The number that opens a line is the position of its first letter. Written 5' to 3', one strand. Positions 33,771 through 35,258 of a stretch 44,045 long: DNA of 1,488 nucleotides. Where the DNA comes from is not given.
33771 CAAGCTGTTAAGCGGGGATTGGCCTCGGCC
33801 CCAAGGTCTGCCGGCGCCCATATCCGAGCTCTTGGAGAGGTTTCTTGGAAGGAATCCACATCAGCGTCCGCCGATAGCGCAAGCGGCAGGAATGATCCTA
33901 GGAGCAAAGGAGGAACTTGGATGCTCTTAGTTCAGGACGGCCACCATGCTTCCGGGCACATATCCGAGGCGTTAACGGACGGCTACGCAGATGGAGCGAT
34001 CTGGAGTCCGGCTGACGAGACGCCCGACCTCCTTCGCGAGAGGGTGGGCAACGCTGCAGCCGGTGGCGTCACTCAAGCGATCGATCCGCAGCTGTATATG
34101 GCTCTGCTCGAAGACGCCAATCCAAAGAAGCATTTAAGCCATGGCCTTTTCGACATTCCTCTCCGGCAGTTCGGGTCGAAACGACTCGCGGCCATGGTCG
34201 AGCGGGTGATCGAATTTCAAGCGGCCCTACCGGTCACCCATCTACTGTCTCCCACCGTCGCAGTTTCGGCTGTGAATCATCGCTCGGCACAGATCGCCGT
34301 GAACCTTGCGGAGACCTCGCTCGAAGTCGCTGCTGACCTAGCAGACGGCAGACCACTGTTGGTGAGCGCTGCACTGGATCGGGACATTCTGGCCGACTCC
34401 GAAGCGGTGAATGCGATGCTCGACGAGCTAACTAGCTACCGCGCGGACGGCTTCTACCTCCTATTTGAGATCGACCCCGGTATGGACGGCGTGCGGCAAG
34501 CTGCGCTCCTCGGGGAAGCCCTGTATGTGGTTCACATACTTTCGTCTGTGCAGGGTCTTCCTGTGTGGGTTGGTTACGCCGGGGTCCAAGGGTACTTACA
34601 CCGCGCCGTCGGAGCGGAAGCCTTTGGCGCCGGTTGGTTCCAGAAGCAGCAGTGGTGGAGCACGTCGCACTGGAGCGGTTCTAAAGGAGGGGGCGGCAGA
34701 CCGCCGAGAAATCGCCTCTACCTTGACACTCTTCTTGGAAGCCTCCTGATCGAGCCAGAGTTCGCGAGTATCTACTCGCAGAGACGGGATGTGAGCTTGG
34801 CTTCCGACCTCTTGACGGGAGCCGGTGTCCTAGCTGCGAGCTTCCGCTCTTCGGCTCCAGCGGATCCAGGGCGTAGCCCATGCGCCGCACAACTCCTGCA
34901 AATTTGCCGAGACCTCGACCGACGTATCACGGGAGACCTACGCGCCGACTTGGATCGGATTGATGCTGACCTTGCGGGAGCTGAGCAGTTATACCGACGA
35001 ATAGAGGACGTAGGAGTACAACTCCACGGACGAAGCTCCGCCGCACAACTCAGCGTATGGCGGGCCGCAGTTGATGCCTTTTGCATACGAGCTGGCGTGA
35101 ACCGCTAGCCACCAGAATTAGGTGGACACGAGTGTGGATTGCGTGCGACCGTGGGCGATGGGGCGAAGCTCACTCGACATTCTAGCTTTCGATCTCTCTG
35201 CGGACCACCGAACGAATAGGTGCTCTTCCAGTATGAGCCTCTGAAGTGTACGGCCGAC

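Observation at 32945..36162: Low-GC three-gene island (stand-alone kinase + orphan 395-aa protein + convergent nuclease-like protein) wedged between an HNH gene and gyrA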

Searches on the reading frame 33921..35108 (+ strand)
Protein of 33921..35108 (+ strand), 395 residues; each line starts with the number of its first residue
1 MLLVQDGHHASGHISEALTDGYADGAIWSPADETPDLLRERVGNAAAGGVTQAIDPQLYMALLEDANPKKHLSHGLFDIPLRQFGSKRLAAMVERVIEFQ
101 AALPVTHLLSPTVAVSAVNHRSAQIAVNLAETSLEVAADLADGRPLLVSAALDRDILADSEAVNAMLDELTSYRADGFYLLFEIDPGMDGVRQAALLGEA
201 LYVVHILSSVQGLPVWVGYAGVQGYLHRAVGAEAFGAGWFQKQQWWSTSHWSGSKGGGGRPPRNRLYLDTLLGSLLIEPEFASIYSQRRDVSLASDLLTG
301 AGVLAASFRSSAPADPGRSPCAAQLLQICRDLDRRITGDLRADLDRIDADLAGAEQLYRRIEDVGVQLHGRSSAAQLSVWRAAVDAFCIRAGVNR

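Call 3: search_protein_families(library=pfam, proteins=[window:33921-35108:+], max_evalue=1)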
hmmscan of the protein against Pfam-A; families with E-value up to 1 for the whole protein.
window:33921-35108:+ (395 aa): 0 families

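Call 4: search_protein_families(library=padloc, proteins=[window:33921-35108:+], max_evalue=1)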
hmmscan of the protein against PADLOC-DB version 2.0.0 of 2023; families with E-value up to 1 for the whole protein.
window:33921-35108:+ (395 aa): 0 families

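Call 5: search_protein_families(library=ncbifam, proteins=[window:33921-35108:+], max_evalue=1)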
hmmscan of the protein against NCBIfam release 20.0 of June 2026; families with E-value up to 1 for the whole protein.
window:33921-35108:+ (395 aa): 0 families

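Call 6: search_protein_families(library=phrogs, proteins=[window:33921-35108:+], max_evalue=1)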
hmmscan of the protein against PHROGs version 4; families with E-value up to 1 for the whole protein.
window:33921-35108:+ (395 aa): 0 families

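Call 8: find_homologous_proteins(query=window:33921-35108:+)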
Query window:33921-35108:+ (395 aa): 66 proteins with E <= 0.001 among 8000 candidates.
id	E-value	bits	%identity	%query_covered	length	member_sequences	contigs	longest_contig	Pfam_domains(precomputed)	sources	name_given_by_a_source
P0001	3.0e-149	516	59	100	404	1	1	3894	-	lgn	-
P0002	7.6e-149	515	59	100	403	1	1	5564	-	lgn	-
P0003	2.3e-147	510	58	100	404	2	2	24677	-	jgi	jgi:hypothetical protein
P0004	7.8e-145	501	58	100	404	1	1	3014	-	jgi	jgi:hypothetical protein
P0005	1.0e-144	501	58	99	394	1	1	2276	-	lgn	-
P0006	2.8e-142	493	61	94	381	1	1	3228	-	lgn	-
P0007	5.4e-142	492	59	100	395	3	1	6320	-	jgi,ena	-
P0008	7.5e-142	492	58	99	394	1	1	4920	-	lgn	-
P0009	1.4e-139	484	56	99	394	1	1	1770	-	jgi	jgi:hypothetical protein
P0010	1.1e-138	481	56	99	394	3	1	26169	-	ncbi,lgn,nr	ncbi:MAG TPA: hypothetical protein VFS54_04660 [Solirubrobacterales bacterium]|nr:hypothetical prote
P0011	1.3e-138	481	58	99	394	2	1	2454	-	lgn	-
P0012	3.7e-138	479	56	99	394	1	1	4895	-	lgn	-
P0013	8.1e-136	472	56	99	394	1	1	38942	-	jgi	jgi:hypothetical protein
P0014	1.1e-132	461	54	100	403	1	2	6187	-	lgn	-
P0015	7.2e-132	459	58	92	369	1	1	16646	-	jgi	jgi:hypothetical protein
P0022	1.7e-126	441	52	100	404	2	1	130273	-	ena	-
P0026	4.1e-123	430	53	99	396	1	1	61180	-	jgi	jgi:hypothetical protein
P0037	1.4e-112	395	50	99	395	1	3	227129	-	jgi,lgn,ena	-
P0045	1.2e-109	386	50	99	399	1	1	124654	-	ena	-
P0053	8.3e-108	380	48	99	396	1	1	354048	-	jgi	jgi:hypothetical protein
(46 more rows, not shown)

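Call 11: find_encoding_contigs(protein=P0003, flank=8000, max_places=3)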
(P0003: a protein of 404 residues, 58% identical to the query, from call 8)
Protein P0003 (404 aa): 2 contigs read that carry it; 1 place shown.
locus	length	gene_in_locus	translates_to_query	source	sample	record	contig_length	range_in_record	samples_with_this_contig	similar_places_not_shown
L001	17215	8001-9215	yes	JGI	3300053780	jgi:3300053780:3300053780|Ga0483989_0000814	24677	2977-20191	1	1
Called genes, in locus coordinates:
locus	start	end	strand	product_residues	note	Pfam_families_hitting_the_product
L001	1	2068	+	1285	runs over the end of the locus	PF13191:AAA_16 (weak)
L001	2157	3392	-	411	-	-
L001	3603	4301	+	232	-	PF04471:Mrr_cat, PF22722:NA-iREase1 (weak)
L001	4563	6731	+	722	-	PF13166:AAA_13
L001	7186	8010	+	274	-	PF00069:Pkinase, PF07714:PK_Tyr_Ser-Thr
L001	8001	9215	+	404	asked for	-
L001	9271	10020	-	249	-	-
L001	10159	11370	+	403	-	PF14082:SduA_C (weak)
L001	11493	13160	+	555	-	PF02384:N6_Mtase (faint), PF07669:Eco57I, PF12950:TaqI_C (weak)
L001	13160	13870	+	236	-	PF04555:XhoI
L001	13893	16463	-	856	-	PF00270:DEAD, PF04851:ResIII, PF18766:SWI2_SNF2, PF00271:Helicase_C, PF11907:DUF3427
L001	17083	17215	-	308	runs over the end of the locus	PF13391:HNH_2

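Call 12: find_encoding_contigs(protein=P0026, flank=8000, max_places=3)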
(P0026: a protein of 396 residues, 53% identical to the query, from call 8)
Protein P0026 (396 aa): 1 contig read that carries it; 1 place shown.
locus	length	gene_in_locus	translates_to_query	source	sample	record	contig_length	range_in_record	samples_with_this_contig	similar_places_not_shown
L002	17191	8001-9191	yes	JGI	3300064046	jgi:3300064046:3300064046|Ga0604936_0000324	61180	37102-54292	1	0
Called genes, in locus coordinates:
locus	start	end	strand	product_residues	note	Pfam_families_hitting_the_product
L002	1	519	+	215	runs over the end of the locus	-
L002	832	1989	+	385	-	PF14361:RsbRD_N, PF17853:GGDEF_2 (weak), PF13556:HTH_30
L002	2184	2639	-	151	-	-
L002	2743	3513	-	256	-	PF05401:NodS (weak), PF13489:Methyltransf_23, PF13847:Methyltransf_31, PF08241:Methyltransf_11, PF08242:Methyltransf_12, PF13649:Methyltransf_25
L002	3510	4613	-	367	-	PF00899:ThiF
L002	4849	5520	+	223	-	-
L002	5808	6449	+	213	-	PF01022:HTH_5 (weak), PF12840:HTH_20 (weak)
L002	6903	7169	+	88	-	PF13031:DUF3892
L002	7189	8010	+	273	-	PF07714:PK_Tyr_Ser-Thr, PF00069:Pkinase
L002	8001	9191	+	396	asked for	-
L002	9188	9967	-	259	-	-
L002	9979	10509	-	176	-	PF13480:Acetyltransf_6 (weak), PF13527:Acetyltransf_9 (faint), PF00583:Acetyltransf_1, PF13673:Acetyltransf_10, PF13508:Acetyltransf_7, PF08445:FR47 (weak)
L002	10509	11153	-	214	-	-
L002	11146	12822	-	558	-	PF13620:CarboxypepD_reg (weak)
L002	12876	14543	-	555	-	-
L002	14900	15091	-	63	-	-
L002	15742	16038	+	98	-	PF00436:SSB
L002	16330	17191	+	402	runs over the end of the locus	-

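Call 13: find_encoding_contigs(protein=P0022, flank=8000, max_places=2)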
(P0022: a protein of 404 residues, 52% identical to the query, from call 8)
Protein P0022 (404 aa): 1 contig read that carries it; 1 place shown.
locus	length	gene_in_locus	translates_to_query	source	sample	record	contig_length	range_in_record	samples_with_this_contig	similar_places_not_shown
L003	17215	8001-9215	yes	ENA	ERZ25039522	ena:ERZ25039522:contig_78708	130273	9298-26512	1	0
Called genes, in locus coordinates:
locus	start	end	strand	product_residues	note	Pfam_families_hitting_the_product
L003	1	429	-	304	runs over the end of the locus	PF01925:TauE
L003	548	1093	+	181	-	PF13564:DoxX_2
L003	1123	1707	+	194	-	PF04542:Sigma70_r2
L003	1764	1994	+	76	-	-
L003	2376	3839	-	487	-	PF00654:Voltage_CLC, PF00571:CBS (faint)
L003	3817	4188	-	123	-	-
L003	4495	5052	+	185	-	PF13545:HTH_Crp_2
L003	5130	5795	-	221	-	-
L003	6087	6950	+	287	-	PF01609:DDE_Tnp_1, PF13612:DDE_Tnp_1_3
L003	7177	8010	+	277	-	PF00069:Pkinase, PF07714:PK_Tyr_Ser-Thr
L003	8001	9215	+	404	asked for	-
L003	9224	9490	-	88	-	-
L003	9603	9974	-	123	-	-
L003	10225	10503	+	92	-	-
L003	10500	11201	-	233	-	-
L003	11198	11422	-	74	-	-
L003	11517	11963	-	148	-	-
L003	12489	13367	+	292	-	PF01557:FAA_hydrolase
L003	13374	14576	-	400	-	PF01471:PG_binding_1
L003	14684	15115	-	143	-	-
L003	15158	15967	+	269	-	PF23023:Anti-Pycsar_Apyc1 (faint), PF00753:Lactamase_B, PF12706:Lactamase_B_2 (weak)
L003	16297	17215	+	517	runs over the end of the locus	PF13191:AAA_16 (weak), PF13401:AAA_22 (faint), PF00004:AAA, PF17862:AAA_lid_3 (weak), PF01434:Peptidase_M41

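Call 14: find_encoding_contigs(protein=P0053, flank=8000, max_places=2)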
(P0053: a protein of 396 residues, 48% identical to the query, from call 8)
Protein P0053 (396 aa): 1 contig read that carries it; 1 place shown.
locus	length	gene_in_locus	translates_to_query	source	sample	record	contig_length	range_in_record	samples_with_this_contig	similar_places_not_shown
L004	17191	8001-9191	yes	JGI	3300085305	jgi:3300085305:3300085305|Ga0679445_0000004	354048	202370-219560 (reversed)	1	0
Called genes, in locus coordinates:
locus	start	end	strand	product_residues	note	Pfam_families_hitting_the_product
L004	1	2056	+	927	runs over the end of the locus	PF00580:UvrD-helicase, PF13245:AAA_19, PF13604:AAA_30 (faint), PF13361:UvrD_C, PF13538:UvrD_C_2 (faint), PF12705:PDDEXK_1, PF10926:DUF2800 (faint)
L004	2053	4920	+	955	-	PF00580:UvrD-helicase, PF13245:AAA_19, PF13361:UvrD_C, PF13538:UvrD_C_2 (faint), PF12705:PDDEXK_1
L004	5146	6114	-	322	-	PF13011:LZ_Tnp_IS481, PF13384:HTH_23 (faint), PF13518:HTH_28, PF13551:HTH_29 (faint), PF13565:HTH_32, PF00665:rve, PF13683:rve_3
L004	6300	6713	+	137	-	PF19827:DUF6308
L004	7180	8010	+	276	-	PF00069:Pkinase, PF07714:PK_Tyr_Ser-Thr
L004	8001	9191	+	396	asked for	-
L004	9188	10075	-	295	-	-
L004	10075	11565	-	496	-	PF12161:HsdM_N (weak), PF02384:N6_Mtase, PF07669:Eco57I (faint)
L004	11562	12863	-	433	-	PF01420:Methylase_S (weak)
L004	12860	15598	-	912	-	PF04313:HSDR_N (weak), PF04851:ResIII, PF00270:DEAD (weak), PF18766:SWI2_SNF2, PF00271:Helicase_C (weak), PF08463:EcoEI_R_C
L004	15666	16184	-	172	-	PF06114:Peptidase_M78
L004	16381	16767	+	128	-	-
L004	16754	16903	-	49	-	-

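Call 19: search_solved_structures(query=A1, max_evalue=10)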
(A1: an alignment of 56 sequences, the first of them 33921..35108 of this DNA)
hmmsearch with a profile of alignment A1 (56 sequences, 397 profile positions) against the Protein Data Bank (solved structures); distinct sequences matched with E-value up to 10: 2.
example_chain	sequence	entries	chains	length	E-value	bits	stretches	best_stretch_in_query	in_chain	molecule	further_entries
5cwh_A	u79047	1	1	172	1.3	11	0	277-311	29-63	Designed helical repeat protein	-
5h78_A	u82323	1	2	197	2.3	10.2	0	277-311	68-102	cAMP-dependent protein kinase type II-alpha regulatory subunit,DHR14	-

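Call 27: find_related_loci(query=A1, collection=genome_contigs, flank=10000)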
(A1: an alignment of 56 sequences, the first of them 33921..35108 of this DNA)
Query A1 (395 aa) in genome_contigs; peptide patterns used: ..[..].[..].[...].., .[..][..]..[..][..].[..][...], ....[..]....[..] (x = any residue, [..] = any of these).
49 stretches matched a pattern; 5 encode a relative of the query (tblastn E <= 1e-3); 5 distinct loci.
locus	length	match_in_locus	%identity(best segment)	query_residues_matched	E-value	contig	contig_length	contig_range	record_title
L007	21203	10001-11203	59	1-394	1e-155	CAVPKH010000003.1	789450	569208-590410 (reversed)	MAG: uncultured Solirubrobacterales bacterium isolate MFD10043.bin.2.21 genome assembly, contig: contig_3963, whole geno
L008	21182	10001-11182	56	1-393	6e-139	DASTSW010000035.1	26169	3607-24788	MAG TPA_asm: Solirubrobacterales bacterium isolate SMAG_U2290 k141_1183076, whole genome shotgun sequence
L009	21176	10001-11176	55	1-391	3e-134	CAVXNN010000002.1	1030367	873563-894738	MAG: uncultured Actinomycetes bacterium isolate MFD01721.bin.2.121 genome assembly, contig: contig_12875, whole genome s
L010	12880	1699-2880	46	1-394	1e-97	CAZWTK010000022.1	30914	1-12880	MAG TPA_asm: uncultured Gaiellales bacterium isolate binchicken_co94_336 genome assembly, contig: NODE_1938_length_30914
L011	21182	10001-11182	44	1-394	1e-87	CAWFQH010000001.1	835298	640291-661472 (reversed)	MAG: uncultured Solirubrobacterales bacterium isolate MFD05747.bin.2.40 genome assembly, contig: contig_17218, whole gen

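Call 28: predict_structure(alignment_id=A1)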
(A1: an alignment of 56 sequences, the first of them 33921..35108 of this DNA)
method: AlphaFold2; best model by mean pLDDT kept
length: 395 residues; sequences in the alignment: 56
mean_pLDDT: 89.8   pTM: 0.92
mean pLDDT of the five models: 89.8, 86.2, 85.8, 85.2, 82.7
residues with pLDDT >= 90: 260; 70-90: 106; 50-70: 28; < 50: 1
segments of 3 or more residues with pLDDT < 50: none
pLDDT, mean of each block of 10 residues (from residue 1): 85 87 94 91 96 92 71 74 70 94 97 86 89 95 96 94 95 95 93 98 98 97 97 94 87 62 83 83 92 92 87 78 93 96 97 96 91 90 98 90
secondary structure, 60 per line:
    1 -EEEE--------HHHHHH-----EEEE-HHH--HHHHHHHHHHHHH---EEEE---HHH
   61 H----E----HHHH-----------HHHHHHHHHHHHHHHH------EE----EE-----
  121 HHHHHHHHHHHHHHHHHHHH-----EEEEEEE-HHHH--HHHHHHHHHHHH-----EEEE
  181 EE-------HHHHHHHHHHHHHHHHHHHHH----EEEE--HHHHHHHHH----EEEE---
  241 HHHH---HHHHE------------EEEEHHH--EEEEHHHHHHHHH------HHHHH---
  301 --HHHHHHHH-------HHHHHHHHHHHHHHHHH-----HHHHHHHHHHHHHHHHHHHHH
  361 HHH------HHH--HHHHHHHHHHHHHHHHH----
elements in order: E2-5 H14-19 E25-28 H35-47 E51-54 H58-61 H71-74 H86-101 H121-140 E146-152 H154-157 H160-171 E177-182 H190-210 E215-218 H221-229 E234-237 H241-244 H248-251 E265-268 E274-277 H278-286 H293-297 H303-310 H318-334 H340-363 H375-391

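Call 32: fold_search(model_id=the predicted structure, library=pdb)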
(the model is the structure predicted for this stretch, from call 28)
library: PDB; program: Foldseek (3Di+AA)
matches with E <= 10: 1455; with E <= 0.001: 32
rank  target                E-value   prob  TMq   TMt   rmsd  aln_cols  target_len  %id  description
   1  6yry                  1.7e-05  1.00  0.45  0.48   8.7       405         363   11  tRNA-Guanine Transglycosylase (TGT) H333A mutant crystallised at pH 5.5 (released 2020-04-29)
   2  7nq4_A                2.0e-05  1.00  0.50  0.51   9.2       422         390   10  Human tRNA guanine transglycosylase (TGT), RNA-bound covalent intermediate (released 2021-08-11)
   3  2pwu                  2.5e-05  1.00  0.48  0.52   8.4       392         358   11  tRNA guanine transglycosylase in complex with guanine (released 2007-10-30)
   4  7owz_C                3.9e-05  1.00  0.45  0.46   8.4       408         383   13  Heterodimeric murine tRNA-guanine transglycosylase in complex with queuine and in the presence of Anderson-Evans type  (released 2022-07-13)
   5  6h42_B                1.7e-04  1.00  0.49  0.49   9.1       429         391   11  crystal structure of the human TGT catalytic subunit QTRT1 (released 2018-09-05)
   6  6h45_A                2.4e-04  1.00  0.49  0.49   9.0       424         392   11  crystal structure of the human TGT catalytic subunit QTRT1 in complex with queuine (released 2018-09-05)
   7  4yyf_B                2.7e-04  1.00  0.39  0.45   6.6       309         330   14  The crystal structure of a glycosyl hydrolase of GH3 family member from [Mycobacterium smegmatis str. MC2 155 (released 2015-04-08)
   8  6gp5_A                3.1e-04  1.00  0.30  0.36   9.2       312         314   10  Beta-1,4-galactanase from Bacteroides thetaiotaomicron (released 2018-12-26)
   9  4rc1_C                3.5e-04  1.00  0.34  0.52   5.7       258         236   12  Structure of the methanofuran/methanopterin biosynthetic enzyme MJ1099 from Methanocaldococcus jannaschii with PRPP (released 2014-11-12)
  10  4mg4_H                3.7e-04  1.00  0.33  0.50   6.0       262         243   12  Crystal structure of a putative phosphonomutase from Burkholderia cenocepacia J2315 (released 2013-09-25)
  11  4mg4_F                3.7e-04  1.00  0.34  0.49   6.0       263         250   13  Crystal structure of a putative phosphonomutase from Burkholderia cenocepacia J2315 (released 2013-09-25)
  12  6gpa_B                3.7e-04  1.00  0.33  0.40   6.8       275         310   13  Beta-1,4-galactanase from Bacteroides thetaiotaomicron with galactose (released 2018-12-26)
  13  4mg4_A                3.9e-04  1.00  0.33  0.48   5.8       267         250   12  Crystal structure of a putative phosphonomutase from Burkholderia cenocepacia J2315 (released 2013-09-25)
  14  6su1_G                3.9e-04  0.99  0.35  0.34  17.4       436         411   14  Trypanosoma congolense pyruvate kinase in complex with citrate and glycerol (released 2020-03-04)
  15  4rc1_H                4.1e-04  1.00  0.34  0.53   5.6       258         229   12  Structure of the methanofuran/methanopterin biosynthetic enzyme MJ1099 from Methanocaldococcus jannaschii with PRPP (released 2014-11-12)
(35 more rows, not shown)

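Call 35: search_protein_families(library=pfam, alignment_id=A1, max_evalue=10)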
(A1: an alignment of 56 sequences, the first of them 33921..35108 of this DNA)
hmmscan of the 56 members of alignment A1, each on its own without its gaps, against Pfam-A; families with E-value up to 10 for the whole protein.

A. member 1, window:33921-35108:+ (395 aa): 0 families

B. families by the number of members that match (of 56 scanned): 12 families
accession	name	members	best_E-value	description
PF23236.1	WH2_Lhr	4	0.029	Large helicase-related protein, winged-helix domain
PF22703.2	Cdc6_lid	3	0.25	Cdc6 AAA+ ATPase-type lid domain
PF18934.5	DUF5682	1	0.006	Family of unknown function (DUF5682)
PF13714.12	PEP_mutase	1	0.02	Phosphoenolpyruvate phosphomutase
PF10824.14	T7SS_ESX_EspC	1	0.049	Excreted virulence factor EspC, type VII ESX diderm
PF05175.20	MTS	1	0.14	Methyltransferase small domain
PF03562.22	MltA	1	0.15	MltA specific insert domain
PF23202.1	PAH_ZNF598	1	0.16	ZNF598 PAH domain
PF24882.1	WHD_ORC2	1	0.17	ORC2 WHD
PF00563.25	EAL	1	0.17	EAL domain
PF18092.7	DraK_HK_N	1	0.42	DraK Histidine Kinase N-terminal domain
PF19946.4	DUF6408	1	6.6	Family of unknown function (DUF6408)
